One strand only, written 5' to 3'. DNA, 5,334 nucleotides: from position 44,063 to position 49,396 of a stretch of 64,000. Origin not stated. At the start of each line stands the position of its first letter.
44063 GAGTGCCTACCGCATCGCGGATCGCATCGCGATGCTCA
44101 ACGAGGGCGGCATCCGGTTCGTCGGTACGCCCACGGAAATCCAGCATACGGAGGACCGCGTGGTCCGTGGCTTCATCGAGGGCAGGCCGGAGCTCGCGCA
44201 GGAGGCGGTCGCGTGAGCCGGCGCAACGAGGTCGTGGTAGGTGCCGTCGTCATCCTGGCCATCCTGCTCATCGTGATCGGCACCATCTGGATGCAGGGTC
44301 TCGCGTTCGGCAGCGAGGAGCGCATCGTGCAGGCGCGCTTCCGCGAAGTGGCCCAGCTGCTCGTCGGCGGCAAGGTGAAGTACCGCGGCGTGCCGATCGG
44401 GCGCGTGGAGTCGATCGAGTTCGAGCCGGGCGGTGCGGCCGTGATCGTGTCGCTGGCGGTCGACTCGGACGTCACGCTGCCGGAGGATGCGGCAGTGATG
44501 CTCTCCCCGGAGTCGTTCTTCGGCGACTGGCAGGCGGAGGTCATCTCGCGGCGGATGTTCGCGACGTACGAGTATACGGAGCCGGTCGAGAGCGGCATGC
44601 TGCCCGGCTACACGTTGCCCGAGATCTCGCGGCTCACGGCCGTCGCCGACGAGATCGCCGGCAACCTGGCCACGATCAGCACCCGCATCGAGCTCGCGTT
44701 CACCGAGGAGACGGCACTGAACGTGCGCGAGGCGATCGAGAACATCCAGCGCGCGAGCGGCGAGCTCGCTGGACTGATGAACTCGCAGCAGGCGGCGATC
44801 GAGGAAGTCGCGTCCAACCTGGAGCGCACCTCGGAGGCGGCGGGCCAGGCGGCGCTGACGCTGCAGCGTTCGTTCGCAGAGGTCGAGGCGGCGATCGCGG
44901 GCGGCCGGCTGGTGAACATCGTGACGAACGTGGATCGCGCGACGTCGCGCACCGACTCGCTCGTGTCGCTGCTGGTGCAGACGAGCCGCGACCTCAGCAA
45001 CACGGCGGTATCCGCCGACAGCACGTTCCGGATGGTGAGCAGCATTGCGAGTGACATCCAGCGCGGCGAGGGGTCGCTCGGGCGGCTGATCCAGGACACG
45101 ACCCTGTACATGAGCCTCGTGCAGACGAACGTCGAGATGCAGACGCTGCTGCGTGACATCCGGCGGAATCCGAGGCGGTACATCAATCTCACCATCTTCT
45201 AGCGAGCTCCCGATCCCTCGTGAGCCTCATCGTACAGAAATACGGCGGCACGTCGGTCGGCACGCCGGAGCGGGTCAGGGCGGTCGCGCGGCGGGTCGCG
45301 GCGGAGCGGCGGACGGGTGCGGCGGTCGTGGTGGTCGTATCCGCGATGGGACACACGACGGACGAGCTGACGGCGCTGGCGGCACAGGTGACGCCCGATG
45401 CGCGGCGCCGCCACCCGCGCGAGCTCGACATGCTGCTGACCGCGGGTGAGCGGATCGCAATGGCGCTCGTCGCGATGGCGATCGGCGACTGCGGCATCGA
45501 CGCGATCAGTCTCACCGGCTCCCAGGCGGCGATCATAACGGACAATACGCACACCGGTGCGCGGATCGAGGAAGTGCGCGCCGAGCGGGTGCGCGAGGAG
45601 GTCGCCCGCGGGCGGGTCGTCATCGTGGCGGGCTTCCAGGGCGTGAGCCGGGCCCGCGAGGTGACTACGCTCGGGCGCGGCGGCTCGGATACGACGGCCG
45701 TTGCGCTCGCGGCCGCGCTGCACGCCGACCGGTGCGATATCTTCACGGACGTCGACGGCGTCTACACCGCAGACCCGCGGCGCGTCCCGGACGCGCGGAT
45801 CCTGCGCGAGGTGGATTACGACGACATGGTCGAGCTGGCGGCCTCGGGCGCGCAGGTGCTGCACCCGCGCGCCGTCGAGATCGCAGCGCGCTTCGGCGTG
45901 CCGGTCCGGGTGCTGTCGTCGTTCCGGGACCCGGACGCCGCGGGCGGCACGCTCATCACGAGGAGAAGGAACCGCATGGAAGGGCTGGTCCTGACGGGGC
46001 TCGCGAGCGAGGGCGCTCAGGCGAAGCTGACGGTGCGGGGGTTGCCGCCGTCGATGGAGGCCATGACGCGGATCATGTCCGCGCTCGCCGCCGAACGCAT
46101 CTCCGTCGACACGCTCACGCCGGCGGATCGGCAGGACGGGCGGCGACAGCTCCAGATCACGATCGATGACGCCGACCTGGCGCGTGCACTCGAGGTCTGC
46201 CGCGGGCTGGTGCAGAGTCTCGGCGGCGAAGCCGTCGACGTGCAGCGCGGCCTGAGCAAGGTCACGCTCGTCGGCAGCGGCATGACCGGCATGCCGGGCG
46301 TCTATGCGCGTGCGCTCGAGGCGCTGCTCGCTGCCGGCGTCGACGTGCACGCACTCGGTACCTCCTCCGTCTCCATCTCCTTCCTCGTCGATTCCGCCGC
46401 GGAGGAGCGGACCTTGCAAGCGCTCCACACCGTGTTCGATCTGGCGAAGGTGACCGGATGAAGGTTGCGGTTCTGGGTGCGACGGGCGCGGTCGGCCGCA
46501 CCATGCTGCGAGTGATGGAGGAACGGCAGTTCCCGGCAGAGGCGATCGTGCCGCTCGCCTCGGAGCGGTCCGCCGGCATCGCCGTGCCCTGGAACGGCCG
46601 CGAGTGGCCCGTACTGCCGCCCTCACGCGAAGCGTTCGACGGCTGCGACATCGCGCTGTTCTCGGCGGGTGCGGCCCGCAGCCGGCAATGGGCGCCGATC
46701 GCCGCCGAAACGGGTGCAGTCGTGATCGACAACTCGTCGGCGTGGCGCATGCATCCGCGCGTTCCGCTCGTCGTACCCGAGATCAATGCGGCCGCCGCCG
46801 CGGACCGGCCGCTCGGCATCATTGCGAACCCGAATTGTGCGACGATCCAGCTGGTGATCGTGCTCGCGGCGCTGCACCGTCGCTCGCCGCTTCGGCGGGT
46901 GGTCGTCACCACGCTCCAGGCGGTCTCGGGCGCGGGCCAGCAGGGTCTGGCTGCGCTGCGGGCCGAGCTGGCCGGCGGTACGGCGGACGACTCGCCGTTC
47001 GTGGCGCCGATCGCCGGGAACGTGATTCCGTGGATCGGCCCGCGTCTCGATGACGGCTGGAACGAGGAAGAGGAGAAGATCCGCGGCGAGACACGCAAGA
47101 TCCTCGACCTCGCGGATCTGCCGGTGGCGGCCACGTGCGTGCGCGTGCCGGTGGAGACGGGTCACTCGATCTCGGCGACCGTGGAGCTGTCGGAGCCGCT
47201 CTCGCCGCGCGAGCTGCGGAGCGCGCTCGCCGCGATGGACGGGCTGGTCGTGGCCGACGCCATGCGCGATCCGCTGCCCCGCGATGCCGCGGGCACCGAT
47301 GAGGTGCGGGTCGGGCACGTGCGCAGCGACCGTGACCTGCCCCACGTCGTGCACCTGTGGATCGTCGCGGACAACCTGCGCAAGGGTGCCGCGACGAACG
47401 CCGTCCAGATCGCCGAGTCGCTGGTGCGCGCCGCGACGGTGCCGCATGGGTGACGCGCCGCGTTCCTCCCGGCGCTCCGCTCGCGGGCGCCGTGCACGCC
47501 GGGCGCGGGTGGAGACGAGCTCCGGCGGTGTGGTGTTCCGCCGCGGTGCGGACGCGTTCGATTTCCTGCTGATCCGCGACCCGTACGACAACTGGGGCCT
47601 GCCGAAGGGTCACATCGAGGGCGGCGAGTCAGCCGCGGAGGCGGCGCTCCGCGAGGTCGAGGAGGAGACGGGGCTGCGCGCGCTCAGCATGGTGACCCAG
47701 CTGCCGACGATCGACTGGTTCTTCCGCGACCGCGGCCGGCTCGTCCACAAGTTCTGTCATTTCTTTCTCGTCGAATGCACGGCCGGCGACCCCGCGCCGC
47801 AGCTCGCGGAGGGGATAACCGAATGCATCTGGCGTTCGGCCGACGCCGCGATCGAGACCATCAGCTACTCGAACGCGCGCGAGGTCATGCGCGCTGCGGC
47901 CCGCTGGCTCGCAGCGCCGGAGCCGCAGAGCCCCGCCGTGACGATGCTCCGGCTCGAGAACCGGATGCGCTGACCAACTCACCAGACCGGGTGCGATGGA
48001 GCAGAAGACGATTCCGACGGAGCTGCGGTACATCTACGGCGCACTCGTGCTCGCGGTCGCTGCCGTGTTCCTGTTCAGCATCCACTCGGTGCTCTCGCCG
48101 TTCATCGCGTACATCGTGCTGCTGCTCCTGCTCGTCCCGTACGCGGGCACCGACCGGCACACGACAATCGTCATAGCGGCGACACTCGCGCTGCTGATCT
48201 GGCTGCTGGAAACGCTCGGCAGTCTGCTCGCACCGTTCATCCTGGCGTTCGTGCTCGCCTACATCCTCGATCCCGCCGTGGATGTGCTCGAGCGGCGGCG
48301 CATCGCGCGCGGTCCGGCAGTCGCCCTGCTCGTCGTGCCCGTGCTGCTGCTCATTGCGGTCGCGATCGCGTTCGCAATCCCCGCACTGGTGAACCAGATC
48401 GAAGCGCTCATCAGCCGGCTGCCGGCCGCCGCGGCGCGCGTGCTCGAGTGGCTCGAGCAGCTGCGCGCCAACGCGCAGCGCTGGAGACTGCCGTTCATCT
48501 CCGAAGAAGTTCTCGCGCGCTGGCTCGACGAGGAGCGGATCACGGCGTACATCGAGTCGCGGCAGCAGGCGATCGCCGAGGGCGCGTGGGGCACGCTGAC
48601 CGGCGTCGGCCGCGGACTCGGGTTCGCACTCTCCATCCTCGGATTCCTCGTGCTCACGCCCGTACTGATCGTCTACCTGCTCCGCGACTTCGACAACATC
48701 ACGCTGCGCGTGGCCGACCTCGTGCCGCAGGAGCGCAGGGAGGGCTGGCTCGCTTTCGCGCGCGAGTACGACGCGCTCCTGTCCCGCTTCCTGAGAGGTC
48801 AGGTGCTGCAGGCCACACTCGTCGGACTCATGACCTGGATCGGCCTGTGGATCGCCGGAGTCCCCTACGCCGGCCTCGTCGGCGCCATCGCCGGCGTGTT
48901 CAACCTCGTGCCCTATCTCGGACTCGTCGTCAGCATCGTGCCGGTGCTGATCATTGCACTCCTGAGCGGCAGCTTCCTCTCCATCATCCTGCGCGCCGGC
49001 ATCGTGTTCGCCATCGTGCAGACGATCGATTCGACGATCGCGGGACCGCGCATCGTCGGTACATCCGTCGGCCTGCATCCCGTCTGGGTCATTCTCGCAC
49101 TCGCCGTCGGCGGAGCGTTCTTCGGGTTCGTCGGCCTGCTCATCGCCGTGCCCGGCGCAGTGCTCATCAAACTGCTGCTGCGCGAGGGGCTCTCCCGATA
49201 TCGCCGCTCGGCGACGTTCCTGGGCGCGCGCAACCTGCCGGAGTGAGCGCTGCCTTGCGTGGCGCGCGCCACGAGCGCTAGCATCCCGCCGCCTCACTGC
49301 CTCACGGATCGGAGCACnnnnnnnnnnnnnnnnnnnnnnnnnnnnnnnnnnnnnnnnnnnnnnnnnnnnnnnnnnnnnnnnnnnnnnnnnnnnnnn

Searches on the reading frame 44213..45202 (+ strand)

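Call 81: search_protein_families(library=pfam, proteins=[window:44213-45202:+], max_evalue=0.0001)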
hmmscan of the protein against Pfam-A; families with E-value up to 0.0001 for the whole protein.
window:44213-45202:+ (329 aa): 1 family
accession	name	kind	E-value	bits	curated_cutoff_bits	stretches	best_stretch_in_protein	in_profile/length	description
PF02470.25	MlaD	-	3.3e-14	53.3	25.1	1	38-105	4-73/81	MlaD protein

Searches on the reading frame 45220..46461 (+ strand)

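Call 81: search_protein_families(library=pfam, proteins=[window:45220-46461:+], max_evalue=0.0001)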
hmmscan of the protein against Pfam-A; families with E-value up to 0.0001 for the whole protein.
window:45220-46461:+ (413 aa): 3 families
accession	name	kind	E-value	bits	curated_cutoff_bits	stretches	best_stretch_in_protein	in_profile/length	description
PF00696.33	AA_kinase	-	3.9e-54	184.3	24.9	1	3-233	2-234/234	Amino acid kinase family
PF22468.2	ACT_9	-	1.8e-17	63.3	27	1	348-406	1-61/61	ACT domain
PF13840.12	ACT_7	-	2.1e-11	43.9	27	1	341-403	2-64/65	ACT domain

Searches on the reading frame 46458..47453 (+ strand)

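Call 81: search_protein_families(library=pfam, proteins=[window:46458-47453:+], max_evalue=0.0001)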
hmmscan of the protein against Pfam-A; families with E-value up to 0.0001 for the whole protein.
window:46458-47453:+ (331 aa): 2 families
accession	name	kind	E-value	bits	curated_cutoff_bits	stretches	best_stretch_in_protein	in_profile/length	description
PF02774.23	Semialdhyde_dhC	-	2.1e-38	132.7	26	1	136-309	1-184/184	Semialdehyde dehydrogenase, dimerisation domain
PF01118.30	Semialdhyde_dh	-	1.7e-32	112.8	26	1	2-115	1-119/121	Semialdehyde dehydrogenase, NAD binding domain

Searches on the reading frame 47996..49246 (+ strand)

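Call 81: search_protein_families(library=pfam, proteins=[window:47996-49246:+], max_evalue=0.0001)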
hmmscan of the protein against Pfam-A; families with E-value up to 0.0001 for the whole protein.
window:47996-49246:+ (416 aa): 1 family
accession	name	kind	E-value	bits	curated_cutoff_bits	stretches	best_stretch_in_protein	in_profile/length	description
PF01594.21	AI-2E_transport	-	1.3e-64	218.9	34.3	1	59-396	6-324/327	AI-2E family transporter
